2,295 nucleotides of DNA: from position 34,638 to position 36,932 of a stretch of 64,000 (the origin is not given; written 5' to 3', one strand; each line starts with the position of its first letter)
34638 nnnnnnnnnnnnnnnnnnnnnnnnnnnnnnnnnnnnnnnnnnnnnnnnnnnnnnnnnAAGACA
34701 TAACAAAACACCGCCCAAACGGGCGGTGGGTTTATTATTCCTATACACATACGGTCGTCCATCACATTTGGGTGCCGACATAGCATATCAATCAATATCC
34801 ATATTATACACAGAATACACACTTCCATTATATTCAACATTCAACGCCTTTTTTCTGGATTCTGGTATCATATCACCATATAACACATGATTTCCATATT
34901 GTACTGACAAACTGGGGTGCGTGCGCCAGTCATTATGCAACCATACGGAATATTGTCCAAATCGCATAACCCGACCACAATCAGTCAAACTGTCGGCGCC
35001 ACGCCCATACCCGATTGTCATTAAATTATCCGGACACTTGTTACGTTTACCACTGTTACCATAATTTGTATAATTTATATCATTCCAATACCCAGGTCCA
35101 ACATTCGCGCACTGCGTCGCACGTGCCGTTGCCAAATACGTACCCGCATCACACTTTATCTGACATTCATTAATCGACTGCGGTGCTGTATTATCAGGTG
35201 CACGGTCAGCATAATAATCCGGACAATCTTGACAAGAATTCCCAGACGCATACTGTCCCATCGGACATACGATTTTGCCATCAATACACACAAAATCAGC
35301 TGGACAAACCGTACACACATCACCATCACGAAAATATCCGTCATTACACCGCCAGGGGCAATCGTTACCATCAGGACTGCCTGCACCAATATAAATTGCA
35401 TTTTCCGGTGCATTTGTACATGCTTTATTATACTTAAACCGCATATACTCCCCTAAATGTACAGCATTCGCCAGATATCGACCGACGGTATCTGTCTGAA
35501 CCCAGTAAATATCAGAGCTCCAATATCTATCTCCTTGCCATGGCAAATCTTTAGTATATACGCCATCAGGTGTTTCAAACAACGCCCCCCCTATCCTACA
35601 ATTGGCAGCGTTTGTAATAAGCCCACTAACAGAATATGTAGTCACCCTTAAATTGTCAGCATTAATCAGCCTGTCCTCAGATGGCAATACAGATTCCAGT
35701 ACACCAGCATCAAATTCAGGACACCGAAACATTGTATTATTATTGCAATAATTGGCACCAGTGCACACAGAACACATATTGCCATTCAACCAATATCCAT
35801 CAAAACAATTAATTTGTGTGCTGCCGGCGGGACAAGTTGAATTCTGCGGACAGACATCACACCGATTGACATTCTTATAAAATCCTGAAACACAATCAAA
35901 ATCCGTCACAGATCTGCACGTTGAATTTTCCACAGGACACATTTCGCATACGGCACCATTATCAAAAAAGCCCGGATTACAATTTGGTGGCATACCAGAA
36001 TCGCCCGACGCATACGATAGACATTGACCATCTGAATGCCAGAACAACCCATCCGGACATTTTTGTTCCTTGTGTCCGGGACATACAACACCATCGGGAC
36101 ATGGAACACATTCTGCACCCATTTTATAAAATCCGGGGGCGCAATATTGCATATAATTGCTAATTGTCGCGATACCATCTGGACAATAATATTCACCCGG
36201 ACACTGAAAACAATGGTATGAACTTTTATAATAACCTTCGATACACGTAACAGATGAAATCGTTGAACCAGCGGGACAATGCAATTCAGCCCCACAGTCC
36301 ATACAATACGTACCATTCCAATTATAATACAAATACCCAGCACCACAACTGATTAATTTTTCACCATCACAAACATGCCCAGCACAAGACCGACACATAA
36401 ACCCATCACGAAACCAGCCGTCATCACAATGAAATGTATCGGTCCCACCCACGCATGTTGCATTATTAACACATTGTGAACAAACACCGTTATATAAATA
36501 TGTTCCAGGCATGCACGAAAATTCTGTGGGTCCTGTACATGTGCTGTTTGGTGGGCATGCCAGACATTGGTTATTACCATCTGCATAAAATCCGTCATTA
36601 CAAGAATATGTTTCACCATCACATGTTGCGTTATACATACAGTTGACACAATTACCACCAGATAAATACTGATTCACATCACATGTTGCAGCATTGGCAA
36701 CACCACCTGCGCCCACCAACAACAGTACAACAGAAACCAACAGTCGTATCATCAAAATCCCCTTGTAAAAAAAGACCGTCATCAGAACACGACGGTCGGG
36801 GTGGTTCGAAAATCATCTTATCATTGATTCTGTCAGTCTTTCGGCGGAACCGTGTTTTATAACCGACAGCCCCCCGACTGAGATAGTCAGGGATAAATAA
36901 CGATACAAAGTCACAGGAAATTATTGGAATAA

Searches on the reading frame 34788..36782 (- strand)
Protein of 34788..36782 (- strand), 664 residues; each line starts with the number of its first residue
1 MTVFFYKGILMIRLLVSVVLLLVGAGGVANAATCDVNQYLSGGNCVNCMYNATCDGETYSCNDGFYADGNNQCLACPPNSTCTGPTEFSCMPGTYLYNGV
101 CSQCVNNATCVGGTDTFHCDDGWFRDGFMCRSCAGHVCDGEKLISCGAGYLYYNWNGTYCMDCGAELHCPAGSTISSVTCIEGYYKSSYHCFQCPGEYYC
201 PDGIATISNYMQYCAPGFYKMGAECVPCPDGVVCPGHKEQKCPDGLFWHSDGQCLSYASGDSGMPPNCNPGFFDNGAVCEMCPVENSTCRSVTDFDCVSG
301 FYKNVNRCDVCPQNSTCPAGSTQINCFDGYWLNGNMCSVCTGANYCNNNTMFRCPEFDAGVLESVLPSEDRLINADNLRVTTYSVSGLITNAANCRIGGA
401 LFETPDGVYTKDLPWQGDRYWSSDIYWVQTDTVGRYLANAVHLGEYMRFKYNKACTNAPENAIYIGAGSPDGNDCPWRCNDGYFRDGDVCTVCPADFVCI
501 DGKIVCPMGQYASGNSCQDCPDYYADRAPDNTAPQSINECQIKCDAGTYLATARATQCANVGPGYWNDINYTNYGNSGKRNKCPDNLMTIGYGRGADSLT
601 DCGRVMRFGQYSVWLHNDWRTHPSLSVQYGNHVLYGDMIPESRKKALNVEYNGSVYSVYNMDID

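Call 43: search_protein_families(library=pfam, max_evalue=0.1, proteins=[window:34788-36782:-])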
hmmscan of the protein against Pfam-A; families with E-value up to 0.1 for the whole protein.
window:34788-36782:- (664 aa): 1 family
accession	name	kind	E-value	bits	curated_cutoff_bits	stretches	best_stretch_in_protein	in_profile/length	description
PF23091.2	TNFR_ELAPOR1_6th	-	0.03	14.7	33.2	2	505-521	16-33/41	ELAPOR1-like, TNF receptor-like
